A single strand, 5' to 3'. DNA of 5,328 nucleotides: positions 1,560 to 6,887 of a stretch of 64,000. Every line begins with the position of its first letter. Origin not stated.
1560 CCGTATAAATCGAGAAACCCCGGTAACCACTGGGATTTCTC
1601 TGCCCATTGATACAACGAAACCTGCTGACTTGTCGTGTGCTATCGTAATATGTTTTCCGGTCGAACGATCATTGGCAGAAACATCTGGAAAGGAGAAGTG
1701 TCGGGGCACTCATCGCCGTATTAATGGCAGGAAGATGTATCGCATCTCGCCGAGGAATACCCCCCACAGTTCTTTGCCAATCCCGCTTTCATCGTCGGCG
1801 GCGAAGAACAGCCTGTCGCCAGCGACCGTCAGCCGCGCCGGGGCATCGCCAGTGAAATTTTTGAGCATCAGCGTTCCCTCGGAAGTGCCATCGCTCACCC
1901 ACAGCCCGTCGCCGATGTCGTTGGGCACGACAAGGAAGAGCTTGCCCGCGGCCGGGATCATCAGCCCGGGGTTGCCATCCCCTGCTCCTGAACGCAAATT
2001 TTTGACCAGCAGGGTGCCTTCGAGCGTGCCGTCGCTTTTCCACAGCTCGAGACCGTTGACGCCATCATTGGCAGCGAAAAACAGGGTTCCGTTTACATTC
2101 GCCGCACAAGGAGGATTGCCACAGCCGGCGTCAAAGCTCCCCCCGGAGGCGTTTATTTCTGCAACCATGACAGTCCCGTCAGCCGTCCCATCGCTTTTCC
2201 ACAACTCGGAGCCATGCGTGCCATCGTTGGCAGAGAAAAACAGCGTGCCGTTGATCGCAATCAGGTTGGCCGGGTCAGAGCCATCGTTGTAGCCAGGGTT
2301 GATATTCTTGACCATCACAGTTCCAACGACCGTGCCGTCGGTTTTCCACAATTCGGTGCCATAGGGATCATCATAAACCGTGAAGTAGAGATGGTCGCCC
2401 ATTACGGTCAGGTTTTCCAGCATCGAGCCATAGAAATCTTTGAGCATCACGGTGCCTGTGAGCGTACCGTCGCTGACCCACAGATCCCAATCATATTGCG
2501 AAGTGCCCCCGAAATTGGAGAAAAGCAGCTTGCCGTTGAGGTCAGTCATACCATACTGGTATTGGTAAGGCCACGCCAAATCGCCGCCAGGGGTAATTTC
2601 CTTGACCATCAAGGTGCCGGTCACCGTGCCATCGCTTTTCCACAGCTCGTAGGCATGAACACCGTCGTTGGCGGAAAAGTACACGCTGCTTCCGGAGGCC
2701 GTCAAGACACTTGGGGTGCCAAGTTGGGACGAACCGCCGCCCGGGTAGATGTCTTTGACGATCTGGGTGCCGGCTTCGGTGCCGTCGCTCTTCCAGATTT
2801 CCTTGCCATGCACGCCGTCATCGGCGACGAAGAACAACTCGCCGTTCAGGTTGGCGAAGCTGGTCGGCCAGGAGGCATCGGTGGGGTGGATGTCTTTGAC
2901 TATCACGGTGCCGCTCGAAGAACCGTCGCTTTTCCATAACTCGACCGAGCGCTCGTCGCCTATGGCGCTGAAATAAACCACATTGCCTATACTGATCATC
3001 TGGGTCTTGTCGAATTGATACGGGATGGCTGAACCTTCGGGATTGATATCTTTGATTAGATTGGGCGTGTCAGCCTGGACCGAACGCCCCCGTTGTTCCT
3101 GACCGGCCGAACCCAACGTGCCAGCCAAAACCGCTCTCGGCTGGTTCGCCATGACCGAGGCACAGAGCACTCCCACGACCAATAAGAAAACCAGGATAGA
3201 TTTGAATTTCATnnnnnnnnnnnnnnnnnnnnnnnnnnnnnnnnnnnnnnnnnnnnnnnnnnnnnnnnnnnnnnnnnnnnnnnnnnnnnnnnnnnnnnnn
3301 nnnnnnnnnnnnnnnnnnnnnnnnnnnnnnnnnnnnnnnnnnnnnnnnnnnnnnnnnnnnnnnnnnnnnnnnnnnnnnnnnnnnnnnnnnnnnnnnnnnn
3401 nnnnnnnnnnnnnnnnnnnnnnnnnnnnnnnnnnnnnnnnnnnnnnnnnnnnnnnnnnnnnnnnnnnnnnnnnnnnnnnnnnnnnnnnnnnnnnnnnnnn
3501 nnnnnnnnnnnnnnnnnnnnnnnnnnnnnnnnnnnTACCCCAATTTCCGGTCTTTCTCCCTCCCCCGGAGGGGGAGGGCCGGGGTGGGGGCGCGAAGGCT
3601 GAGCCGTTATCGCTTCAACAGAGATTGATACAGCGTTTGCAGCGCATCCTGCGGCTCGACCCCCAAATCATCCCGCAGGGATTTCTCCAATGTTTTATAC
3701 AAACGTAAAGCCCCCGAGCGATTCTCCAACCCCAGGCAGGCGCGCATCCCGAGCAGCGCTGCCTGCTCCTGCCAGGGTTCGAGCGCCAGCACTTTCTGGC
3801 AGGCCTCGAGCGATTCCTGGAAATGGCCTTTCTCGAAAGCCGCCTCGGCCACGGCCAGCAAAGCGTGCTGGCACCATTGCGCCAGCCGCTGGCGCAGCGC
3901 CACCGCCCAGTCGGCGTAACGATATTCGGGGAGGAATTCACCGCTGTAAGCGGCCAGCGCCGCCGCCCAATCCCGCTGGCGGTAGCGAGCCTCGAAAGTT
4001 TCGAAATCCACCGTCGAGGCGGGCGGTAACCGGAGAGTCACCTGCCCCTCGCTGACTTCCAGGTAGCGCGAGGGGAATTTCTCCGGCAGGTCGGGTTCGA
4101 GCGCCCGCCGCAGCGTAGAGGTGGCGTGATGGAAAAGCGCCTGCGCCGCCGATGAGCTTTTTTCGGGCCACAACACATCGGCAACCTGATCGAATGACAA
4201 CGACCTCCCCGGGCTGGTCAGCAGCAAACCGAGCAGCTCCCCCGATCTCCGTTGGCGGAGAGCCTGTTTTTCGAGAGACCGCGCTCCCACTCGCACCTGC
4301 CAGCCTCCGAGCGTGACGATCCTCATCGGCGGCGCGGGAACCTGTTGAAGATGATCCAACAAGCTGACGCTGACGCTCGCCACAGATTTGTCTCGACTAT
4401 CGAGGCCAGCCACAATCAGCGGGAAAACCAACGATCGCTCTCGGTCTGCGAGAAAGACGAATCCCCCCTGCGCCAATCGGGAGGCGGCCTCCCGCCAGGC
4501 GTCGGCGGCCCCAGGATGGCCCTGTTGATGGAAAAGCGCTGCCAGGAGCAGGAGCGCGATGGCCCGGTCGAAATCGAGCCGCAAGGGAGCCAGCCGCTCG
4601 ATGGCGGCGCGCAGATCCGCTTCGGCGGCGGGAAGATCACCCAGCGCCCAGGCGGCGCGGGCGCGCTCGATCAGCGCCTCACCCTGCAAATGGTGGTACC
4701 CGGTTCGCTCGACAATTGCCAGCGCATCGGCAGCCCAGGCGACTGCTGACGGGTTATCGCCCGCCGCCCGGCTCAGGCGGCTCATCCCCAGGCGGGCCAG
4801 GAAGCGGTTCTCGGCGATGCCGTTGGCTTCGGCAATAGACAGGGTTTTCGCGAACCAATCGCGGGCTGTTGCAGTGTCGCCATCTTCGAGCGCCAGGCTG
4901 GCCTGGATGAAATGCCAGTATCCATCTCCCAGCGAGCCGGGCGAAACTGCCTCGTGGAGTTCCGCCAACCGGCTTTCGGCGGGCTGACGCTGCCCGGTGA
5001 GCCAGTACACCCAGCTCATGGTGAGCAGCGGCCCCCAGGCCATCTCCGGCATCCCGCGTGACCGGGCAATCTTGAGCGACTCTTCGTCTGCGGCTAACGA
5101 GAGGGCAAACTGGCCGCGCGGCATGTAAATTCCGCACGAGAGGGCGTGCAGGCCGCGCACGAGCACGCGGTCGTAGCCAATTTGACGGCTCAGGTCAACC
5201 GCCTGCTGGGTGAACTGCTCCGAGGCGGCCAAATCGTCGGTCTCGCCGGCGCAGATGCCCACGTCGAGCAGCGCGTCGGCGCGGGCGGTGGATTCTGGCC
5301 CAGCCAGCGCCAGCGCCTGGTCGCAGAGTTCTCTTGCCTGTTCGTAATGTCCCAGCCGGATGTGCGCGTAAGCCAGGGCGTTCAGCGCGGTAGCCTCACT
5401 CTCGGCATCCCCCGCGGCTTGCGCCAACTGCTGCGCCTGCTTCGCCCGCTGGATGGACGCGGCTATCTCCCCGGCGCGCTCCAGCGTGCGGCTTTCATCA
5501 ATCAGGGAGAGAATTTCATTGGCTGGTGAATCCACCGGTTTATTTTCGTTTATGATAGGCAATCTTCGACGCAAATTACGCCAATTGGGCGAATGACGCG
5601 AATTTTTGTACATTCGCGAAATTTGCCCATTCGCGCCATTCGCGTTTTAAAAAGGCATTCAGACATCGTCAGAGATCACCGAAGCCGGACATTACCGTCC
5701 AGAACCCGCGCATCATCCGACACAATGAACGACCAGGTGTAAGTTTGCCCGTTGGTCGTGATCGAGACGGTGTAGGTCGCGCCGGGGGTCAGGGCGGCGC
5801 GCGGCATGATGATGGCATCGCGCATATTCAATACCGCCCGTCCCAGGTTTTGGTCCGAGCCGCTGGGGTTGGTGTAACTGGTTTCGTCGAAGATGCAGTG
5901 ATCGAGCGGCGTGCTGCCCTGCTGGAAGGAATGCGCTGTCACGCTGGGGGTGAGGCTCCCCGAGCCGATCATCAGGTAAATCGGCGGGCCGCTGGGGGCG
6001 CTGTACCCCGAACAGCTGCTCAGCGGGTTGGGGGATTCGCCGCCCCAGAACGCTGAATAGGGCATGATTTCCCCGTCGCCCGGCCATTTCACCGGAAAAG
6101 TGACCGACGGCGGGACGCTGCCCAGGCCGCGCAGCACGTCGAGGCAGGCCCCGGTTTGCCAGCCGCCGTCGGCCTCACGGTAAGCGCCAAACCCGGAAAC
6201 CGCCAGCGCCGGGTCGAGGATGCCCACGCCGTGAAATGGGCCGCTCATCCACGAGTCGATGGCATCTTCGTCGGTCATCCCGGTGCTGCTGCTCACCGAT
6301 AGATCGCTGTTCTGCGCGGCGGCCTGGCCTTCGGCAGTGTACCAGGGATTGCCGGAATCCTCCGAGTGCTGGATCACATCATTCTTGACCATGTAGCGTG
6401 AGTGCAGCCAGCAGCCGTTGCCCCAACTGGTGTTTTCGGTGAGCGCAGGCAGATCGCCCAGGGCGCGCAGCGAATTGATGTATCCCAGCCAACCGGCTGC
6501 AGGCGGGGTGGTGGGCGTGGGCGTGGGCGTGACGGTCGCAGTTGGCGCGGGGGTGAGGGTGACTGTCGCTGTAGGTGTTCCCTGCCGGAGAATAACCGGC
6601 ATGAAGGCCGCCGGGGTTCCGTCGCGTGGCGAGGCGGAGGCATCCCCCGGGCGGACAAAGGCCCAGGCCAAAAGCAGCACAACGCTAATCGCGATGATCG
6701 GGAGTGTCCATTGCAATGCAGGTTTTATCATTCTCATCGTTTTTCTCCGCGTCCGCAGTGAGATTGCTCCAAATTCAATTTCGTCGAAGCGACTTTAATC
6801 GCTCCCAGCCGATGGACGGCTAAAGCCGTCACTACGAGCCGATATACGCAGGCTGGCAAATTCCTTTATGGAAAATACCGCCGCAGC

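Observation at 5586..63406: Dispersed families of degenerate 7- and 8-nt word arrays occupy most gene junctions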

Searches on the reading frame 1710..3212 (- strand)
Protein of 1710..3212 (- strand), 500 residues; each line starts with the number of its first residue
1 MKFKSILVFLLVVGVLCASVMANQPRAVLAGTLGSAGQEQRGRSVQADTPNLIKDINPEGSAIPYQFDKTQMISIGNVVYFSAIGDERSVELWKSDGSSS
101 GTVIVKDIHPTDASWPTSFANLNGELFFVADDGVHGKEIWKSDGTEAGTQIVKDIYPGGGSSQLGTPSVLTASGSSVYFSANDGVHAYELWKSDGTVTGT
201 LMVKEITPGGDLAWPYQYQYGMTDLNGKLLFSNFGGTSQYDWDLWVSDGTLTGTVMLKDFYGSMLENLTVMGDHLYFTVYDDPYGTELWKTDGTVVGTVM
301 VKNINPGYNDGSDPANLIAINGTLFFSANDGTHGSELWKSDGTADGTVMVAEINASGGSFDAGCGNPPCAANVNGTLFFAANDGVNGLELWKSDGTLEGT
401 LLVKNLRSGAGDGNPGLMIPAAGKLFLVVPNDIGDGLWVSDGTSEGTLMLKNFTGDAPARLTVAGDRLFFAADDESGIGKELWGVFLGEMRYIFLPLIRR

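Call 7: search_protein_families(library=pfam, proteins=[window:1710-3212:-])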
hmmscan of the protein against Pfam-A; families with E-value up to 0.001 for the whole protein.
window:1710-3212:- (500 aa): 2 families
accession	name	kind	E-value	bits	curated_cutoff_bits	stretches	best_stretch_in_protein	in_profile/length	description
PF13313.11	DUF4082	-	5.4e-05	23.6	28.4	0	320-357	29-68/143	Domain of unknown function (DUF4082)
PF19410.4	DUF5980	-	0.00028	21.7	27.1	0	302-350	43-89/97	Family of unknown function (DUF5980)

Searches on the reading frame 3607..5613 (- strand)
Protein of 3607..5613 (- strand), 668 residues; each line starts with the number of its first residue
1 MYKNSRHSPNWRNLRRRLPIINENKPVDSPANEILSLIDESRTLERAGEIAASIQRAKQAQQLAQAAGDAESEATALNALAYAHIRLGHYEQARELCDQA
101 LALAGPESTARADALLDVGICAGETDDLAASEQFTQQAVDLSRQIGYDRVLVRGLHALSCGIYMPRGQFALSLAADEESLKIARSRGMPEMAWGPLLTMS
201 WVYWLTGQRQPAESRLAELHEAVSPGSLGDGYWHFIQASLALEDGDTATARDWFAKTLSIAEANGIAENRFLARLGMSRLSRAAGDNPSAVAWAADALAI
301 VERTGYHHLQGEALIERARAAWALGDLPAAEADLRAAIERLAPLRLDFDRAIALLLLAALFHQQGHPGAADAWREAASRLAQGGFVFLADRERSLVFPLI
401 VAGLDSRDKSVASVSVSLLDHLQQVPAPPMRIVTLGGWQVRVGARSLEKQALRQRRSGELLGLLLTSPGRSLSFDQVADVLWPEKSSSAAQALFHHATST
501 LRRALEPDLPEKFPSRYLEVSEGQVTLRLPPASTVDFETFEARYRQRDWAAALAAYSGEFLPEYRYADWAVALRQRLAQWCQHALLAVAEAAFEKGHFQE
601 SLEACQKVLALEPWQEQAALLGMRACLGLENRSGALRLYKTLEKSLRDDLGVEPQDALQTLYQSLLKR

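Call 7: search_protein_families(library=pfam, proteins=[window:3607-5613:-])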
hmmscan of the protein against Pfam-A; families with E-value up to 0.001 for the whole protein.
window:3607-5613:- (668 aa): 8 families
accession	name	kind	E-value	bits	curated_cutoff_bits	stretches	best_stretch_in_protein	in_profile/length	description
PF13424.12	TPR_12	-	1.2e-17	64.3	30.1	3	73-144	2-77/77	Tetratricopeptide repeat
PF03704.23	BTAD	-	9.6e-17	62.1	22.1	1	547-666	27-146/146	Bacterial transcriptional activator domain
PF17874.7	TPR_MalT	-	4.9e-12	46.2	45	2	236-394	45-204/336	MalT-like TPR region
PF07719.23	TPR_2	-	9.7e-10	38.3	27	1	74-104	1-31/34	Tetratricopeptide repeat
PF13181.12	TPR_8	-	2.4e-09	37.1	25.7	0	74-104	1-31/34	Tetratricopeptide repeat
PF00515.34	TPR_1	-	1e-07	31.9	27.8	0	74-103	1-30/34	Tetratricopeptide repeat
PF14559.12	TPR_19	-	8e-06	26.5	25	0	592-649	1-58/68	Tetratricopeptide repeat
PF13374.12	TPR_10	-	0.00035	20.9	27.5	0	74-103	2-31/42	Tetratricopeptide repeat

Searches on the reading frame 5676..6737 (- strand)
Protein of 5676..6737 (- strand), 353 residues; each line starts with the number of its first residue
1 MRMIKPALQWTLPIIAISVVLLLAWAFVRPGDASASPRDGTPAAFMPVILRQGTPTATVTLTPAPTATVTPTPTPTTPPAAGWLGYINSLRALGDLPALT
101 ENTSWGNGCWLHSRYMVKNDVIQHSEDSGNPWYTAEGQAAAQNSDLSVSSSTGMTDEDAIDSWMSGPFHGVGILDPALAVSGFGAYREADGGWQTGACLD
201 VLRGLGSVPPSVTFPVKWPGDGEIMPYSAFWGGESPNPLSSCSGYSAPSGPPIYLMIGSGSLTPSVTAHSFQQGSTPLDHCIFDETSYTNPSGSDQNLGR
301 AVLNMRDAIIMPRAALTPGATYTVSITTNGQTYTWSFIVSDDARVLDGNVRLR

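Call 45: search_protein_families(library=pfam, proteins=[window:5676-6737:-])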
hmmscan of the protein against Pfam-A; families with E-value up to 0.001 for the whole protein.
window:5676-6737:- (353 aa): 1 family
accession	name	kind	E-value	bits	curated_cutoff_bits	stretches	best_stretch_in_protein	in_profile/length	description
PF00188.32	CAP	-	1.5e-07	32.7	21.1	1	84-191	1-108/117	Cysteine-rich secretory protein family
